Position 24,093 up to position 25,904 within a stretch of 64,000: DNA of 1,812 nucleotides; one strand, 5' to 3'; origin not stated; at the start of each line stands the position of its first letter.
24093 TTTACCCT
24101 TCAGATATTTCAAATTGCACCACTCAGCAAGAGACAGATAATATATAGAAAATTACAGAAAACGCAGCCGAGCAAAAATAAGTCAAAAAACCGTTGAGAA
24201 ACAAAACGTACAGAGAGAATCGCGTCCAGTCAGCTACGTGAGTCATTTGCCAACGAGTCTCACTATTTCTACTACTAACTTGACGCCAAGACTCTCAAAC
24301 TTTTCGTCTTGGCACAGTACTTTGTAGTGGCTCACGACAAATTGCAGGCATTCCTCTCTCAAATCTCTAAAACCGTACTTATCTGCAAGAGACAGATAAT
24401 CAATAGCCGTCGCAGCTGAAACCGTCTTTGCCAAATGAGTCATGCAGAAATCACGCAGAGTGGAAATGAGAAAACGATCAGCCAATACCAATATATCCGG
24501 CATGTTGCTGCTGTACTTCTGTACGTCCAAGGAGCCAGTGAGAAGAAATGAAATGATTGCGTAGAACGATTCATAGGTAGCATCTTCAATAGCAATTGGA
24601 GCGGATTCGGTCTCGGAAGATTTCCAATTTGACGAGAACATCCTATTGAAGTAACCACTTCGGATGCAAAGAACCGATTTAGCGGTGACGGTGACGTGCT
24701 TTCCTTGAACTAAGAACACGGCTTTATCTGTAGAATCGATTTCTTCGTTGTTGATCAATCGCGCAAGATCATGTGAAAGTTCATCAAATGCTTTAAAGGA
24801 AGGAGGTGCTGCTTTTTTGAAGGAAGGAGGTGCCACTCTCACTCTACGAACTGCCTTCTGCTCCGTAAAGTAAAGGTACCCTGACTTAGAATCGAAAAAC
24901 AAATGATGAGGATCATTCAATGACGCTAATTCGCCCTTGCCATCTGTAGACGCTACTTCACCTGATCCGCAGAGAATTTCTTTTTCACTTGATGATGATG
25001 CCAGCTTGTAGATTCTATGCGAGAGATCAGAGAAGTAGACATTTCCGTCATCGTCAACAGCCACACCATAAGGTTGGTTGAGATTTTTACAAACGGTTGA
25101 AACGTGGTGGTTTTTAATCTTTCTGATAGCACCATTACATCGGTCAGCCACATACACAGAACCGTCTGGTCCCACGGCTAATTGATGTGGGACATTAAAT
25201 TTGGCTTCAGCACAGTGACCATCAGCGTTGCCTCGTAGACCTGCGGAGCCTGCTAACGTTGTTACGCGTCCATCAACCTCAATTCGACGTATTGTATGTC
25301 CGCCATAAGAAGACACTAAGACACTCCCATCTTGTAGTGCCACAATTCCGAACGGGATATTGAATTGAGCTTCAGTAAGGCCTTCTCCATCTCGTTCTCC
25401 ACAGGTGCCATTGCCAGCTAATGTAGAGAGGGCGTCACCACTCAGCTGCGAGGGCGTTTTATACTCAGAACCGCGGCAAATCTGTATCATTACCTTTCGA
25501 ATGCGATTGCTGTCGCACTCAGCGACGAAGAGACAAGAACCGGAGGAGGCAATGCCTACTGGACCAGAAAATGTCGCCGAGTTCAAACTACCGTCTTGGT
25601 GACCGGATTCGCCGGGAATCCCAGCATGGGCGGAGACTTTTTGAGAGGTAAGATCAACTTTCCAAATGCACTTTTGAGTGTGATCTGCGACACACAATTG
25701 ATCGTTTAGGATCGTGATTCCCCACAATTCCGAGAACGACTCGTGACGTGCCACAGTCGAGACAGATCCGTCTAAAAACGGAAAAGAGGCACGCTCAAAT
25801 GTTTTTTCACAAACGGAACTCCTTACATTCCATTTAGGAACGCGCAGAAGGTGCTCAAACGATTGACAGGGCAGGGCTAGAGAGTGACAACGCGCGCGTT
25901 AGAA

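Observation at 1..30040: Co-amplified array of convergent ZYG11-like and NHL-BTB genes with a ~9.8-kb higher-order repeat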

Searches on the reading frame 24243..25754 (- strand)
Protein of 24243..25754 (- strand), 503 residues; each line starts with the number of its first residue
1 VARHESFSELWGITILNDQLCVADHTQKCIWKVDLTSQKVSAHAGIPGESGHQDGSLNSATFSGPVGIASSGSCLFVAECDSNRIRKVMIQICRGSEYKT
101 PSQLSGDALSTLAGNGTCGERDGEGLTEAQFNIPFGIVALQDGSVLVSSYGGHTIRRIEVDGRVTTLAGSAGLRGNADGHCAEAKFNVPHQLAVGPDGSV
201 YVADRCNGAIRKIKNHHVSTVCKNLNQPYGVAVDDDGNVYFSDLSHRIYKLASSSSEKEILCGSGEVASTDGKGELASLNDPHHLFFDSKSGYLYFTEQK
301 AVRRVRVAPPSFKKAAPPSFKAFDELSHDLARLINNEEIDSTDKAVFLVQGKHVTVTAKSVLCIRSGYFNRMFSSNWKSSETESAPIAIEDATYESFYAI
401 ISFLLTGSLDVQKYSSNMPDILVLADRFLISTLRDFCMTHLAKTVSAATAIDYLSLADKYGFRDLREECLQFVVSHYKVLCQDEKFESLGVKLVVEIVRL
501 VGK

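Call 4: search_protein_families(library=pfam, proteins=[window:24243-25754:-], max_evalue=0.1)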
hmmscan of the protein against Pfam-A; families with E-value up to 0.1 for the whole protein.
window:24243-25754:- (503 aa): 10 families
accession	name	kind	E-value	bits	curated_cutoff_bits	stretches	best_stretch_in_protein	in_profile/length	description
PF00651.37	BTB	-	1.1e-17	64.6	20.5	1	346-443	14-108/110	BTB/POZ domain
PF01436.27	NHL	-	4.2e-16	58.5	20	1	186-212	1-27/28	NHL repeat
PF25021.1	TEN_NHL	-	4.1e-15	56.1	27.1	2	177-213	320-356/357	Teneurin NHL domain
PF24684.1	Vgb_lyase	-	1.7e-08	34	50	0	175-208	253-286/290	Virginiamycin B lyase family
PF24570.1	BACK_BPM_SPOP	-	4.4e-06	27.2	27.4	1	449-479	1-33/55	BPM/SPOP, BACK domain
PF07707.21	BACK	-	0.00028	21.3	20.9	1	451-499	2-50/103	BTB And C-terminal Kelch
PF20067.5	SSL_N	-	0.002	18.4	18.9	0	230-250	25-45/46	Strictosidine synthase-like, N-terminal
PF23500.1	DUF7133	-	0.013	15.3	27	0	189-211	331-353/385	Domain of unknown function (DUF7133)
PF02393.21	US22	-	0.016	15.7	35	0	229-254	82-108/124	US22 like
PF06739.17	SBBP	-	0.021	15.2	20.5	1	227-240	14-27/38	Beta-propeller repeat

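Call 9: find_homologous_proteins(query=window:24243-25754:-)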
Query window:24243-25754:- (503 aa): 1054 proteins with E <= 0.001 among 8000 candidates; the best 120 are listed.
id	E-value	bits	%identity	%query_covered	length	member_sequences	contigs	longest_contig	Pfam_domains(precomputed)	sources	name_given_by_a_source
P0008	0.0e+0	1025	92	99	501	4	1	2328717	PF00651.38,PF24684.2,PF01436.28,PF25021.2,PF24570.2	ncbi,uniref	ncbi:uncharacterized protein [Oscarella lobularis]|uniref:uncharacterized protein isoform X1 n=1 Tax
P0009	1.6e-276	936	85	99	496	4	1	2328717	PF00651.38,PF24684.2,PF01436.28,PF25021.2,PF24570.2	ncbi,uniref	ncbi:uncharacterized protein [Oscarella lobularis]|uniref:uncharacterized protein isoform X2 n=1 Tax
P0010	1.9e-268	909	85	96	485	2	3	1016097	PF00651.38,PF01436.28,PF25021.2,PF24570.2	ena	-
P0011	2.7e-233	793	87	83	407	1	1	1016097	PF00651.38,PF24684.2,PF01436.28,PF25021.2,PF24570.2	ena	-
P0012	2.9e-233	793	99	71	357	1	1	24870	PF00651.38,PF01436.28,PF25021.2,PF24570.2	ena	-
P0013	5.0e-224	763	71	100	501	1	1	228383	PF00651.38,PF01436.28,PF25021.2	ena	-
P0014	1.7e-207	708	90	71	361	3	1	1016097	PF00651.38,PF01436.28,PF25021.2,PF24570.2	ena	-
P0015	6.3e-181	621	75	79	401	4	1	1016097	PF00651.38,PF01436.28,PF25021.2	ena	-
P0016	5.5e-178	611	73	80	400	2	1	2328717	PF00651.38,PF01436.28,PF25021.2,PF24570.2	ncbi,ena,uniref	ncbi:RCC1 and BTB domain-containing protein 1-like [Oscarella lobularis]|uniref:RCC1 and BTB domain-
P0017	1.6e-168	580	90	58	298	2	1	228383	PF00651.38,PF24570.2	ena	-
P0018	7.1e-149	515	54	100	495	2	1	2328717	PF00651.38,PF01436.28,PF25021.2,PF24570.2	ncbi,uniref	ncbi:uncharacterized protein [Oscarella lobularis]|uniref:uncharacterized protein n=1 Tax=Oscarella 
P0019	4.6e-140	486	52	100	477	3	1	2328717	PF00651.38,PF01436.28,PF25021.2,PF24570.2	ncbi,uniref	ncbi:uncharacterized protein [Oscarella lobularis]|uniref:uncharacterized protein n=1 Tax=Oscarella 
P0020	9.0e-128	445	35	59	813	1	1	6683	PF06977.18,PF04422.19,PF02393.22,PF24684.2,PF05345.19,PF22247.3,PF01436.28,PF25021.2,PF06739.18,PF08450.19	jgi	jgi:streptogramin lyase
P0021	2.1e-126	441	47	100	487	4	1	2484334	PF00651.38,PF01436.28,PF25021.2,PF24570.2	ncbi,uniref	ncbi:uncharacterized protein [Oscarella lobularis]|uniref:uncharacterized protein n=1 Tax=Oscarella 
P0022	9.5e-126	439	46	100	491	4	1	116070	PF00651.38,PF01436.28,PF25021.2,PF08450.19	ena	-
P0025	3.1e-118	414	46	100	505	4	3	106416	PF00651.38,PF01436.28,PF25021.2,PF24570.2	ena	-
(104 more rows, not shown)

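Call 40: find_encoding_contigs(protein=P0018, flank=10000, max_places=3)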
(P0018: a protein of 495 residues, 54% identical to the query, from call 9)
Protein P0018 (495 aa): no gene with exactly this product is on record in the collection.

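Call 41: find_encoding_contigs(protein=P0021, flank=10000, max_places=3)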
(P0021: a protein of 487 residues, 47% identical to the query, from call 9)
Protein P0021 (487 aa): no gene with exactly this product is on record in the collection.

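Call 43: find_encoding_contigs(protein=P0022, flank=10000, max_places=3)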
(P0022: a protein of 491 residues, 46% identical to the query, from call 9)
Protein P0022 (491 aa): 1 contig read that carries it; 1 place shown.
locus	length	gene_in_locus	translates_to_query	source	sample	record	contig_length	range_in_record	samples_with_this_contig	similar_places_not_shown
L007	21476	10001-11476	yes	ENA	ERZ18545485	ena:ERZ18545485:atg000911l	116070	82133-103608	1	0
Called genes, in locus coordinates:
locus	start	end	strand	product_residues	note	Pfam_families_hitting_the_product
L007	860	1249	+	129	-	-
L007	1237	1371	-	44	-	-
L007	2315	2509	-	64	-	-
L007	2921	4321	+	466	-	PF01436:NHL (faint), PF25021:TEN_NHL (faint), PF00651:BTB, PF07707:BACK (faint)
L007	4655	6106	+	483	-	PF01436:NHL (faint), PF25021:TEN_NHL (weak), PF00651:BTB, PF24570:BACK_BPM_SPOP (faint)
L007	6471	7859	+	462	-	PF01436:NHL (faint), PF25021:TEN_NHL (faint), PF00651:BTB, PF24570:BACK_BPM_SPOP (faint), PF07707:BACK (faint)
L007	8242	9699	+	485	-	PF01436:NHL (faint), PF25021:TEN_NHL (weak), PF00651:BTB, PF24570:BACK_BPM_SPOP (faint)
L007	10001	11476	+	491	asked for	PF01436:NHL (faint), PF08450:SGL (weak), PF25021:TEN_NHL (faint), PF00651:BTB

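Call 44: find_encoding_contigs(protein=P0025, flank=10000, max_places=3)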
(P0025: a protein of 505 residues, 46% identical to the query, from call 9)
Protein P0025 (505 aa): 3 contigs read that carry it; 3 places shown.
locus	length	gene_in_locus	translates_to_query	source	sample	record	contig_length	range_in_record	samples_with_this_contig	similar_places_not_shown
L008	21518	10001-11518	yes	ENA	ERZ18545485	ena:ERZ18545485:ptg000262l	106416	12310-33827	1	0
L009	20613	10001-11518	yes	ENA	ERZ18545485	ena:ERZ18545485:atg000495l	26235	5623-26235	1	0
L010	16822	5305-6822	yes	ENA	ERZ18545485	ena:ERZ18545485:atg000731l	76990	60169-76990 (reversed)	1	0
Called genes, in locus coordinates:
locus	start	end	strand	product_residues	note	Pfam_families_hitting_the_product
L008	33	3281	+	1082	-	PF28514:DUF8422, PF00078:RVT_1, PF26215:HTH_animal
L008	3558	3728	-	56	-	-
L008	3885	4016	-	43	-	-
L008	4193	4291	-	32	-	-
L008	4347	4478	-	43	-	-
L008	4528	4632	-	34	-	-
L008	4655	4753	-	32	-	-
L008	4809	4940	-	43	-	-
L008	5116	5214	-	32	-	-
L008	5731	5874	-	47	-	-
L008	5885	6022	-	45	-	-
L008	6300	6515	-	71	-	-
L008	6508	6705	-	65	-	-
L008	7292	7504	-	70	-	-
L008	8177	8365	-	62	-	-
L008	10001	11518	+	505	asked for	PF01436:NHL (faint), PF25021:TEN_NHL (faint), PF00651:BTB, PF24570:BACK_BPM_SPOP (faint)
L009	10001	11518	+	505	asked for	PF01436:NHL (faint), PF25021:TEN_NHL (faint), PF00651:BTB, PF24570:BACK_BPM_SPOP (faint)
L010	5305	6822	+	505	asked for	PF01436:NHL (faint), PF25021:TEN_NHL (faint), PF00651:BTB, PF24570:BACK_BPM_SPOP (faint)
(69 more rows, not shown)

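Call 69: search_solved_structures(query=window:24243-25754:-, max_evalue=0.001, show_alignments=2)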
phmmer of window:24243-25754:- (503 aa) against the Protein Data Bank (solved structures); distinct sequences matched with E-value up to 0.001: 89 (the best 60 are shown).
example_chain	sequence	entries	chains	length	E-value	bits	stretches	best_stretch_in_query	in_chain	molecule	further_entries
3wwa_A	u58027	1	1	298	1.2e-39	139.7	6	186-262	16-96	Pizza7H protein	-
3ww9_A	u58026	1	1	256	9.5e-34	120.2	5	186-262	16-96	pizza6 protein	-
6f0t_A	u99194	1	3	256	2.9e-33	118.7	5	186-263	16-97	Pizza6-SFW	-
6qsd_A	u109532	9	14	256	8.9e-33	117.1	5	186-262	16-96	Pizza6S | Pizza6-S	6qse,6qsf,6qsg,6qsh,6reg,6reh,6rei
7zpw_A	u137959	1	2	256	5.4e-32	114.5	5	186-262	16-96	Pizza6-TSK-TSH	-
6rej_A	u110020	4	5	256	1.2e-31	113.3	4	186-262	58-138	Pizza6-SH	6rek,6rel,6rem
7zcj_A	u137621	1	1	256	1.4e-31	113.1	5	186-262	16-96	Pizza6-TNH-TSH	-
6f0s_A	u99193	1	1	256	8.9e-31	110.5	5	186-262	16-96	Pizza6-SYW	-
6ren_A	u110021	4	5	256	1.4e-30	109.9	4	186-259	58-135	3fPizza6-SH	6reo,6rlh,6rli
9ifo_A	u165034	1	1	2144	3.2e-30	108.6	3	109-213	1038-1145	Teneurin-Like Protein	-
9pt5_A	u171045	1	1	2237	3.9e-30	108.4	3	109-213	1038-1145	Teneurin-like protein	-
6i37_A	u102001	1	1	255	1.2e-28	103.5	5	186-262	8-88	nv1Pizza6-AYW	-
6i38_A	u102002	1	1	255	1.2e-28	103.4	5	186-261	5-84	nv2Pizza6-AYW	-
6i3b_A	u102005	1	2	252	1.1e-27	100.2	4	186-262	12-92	cPizza6-AYW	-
6f0q_A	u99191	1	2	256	1.6e-27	99.8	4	186-262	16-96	Pizza6-AYW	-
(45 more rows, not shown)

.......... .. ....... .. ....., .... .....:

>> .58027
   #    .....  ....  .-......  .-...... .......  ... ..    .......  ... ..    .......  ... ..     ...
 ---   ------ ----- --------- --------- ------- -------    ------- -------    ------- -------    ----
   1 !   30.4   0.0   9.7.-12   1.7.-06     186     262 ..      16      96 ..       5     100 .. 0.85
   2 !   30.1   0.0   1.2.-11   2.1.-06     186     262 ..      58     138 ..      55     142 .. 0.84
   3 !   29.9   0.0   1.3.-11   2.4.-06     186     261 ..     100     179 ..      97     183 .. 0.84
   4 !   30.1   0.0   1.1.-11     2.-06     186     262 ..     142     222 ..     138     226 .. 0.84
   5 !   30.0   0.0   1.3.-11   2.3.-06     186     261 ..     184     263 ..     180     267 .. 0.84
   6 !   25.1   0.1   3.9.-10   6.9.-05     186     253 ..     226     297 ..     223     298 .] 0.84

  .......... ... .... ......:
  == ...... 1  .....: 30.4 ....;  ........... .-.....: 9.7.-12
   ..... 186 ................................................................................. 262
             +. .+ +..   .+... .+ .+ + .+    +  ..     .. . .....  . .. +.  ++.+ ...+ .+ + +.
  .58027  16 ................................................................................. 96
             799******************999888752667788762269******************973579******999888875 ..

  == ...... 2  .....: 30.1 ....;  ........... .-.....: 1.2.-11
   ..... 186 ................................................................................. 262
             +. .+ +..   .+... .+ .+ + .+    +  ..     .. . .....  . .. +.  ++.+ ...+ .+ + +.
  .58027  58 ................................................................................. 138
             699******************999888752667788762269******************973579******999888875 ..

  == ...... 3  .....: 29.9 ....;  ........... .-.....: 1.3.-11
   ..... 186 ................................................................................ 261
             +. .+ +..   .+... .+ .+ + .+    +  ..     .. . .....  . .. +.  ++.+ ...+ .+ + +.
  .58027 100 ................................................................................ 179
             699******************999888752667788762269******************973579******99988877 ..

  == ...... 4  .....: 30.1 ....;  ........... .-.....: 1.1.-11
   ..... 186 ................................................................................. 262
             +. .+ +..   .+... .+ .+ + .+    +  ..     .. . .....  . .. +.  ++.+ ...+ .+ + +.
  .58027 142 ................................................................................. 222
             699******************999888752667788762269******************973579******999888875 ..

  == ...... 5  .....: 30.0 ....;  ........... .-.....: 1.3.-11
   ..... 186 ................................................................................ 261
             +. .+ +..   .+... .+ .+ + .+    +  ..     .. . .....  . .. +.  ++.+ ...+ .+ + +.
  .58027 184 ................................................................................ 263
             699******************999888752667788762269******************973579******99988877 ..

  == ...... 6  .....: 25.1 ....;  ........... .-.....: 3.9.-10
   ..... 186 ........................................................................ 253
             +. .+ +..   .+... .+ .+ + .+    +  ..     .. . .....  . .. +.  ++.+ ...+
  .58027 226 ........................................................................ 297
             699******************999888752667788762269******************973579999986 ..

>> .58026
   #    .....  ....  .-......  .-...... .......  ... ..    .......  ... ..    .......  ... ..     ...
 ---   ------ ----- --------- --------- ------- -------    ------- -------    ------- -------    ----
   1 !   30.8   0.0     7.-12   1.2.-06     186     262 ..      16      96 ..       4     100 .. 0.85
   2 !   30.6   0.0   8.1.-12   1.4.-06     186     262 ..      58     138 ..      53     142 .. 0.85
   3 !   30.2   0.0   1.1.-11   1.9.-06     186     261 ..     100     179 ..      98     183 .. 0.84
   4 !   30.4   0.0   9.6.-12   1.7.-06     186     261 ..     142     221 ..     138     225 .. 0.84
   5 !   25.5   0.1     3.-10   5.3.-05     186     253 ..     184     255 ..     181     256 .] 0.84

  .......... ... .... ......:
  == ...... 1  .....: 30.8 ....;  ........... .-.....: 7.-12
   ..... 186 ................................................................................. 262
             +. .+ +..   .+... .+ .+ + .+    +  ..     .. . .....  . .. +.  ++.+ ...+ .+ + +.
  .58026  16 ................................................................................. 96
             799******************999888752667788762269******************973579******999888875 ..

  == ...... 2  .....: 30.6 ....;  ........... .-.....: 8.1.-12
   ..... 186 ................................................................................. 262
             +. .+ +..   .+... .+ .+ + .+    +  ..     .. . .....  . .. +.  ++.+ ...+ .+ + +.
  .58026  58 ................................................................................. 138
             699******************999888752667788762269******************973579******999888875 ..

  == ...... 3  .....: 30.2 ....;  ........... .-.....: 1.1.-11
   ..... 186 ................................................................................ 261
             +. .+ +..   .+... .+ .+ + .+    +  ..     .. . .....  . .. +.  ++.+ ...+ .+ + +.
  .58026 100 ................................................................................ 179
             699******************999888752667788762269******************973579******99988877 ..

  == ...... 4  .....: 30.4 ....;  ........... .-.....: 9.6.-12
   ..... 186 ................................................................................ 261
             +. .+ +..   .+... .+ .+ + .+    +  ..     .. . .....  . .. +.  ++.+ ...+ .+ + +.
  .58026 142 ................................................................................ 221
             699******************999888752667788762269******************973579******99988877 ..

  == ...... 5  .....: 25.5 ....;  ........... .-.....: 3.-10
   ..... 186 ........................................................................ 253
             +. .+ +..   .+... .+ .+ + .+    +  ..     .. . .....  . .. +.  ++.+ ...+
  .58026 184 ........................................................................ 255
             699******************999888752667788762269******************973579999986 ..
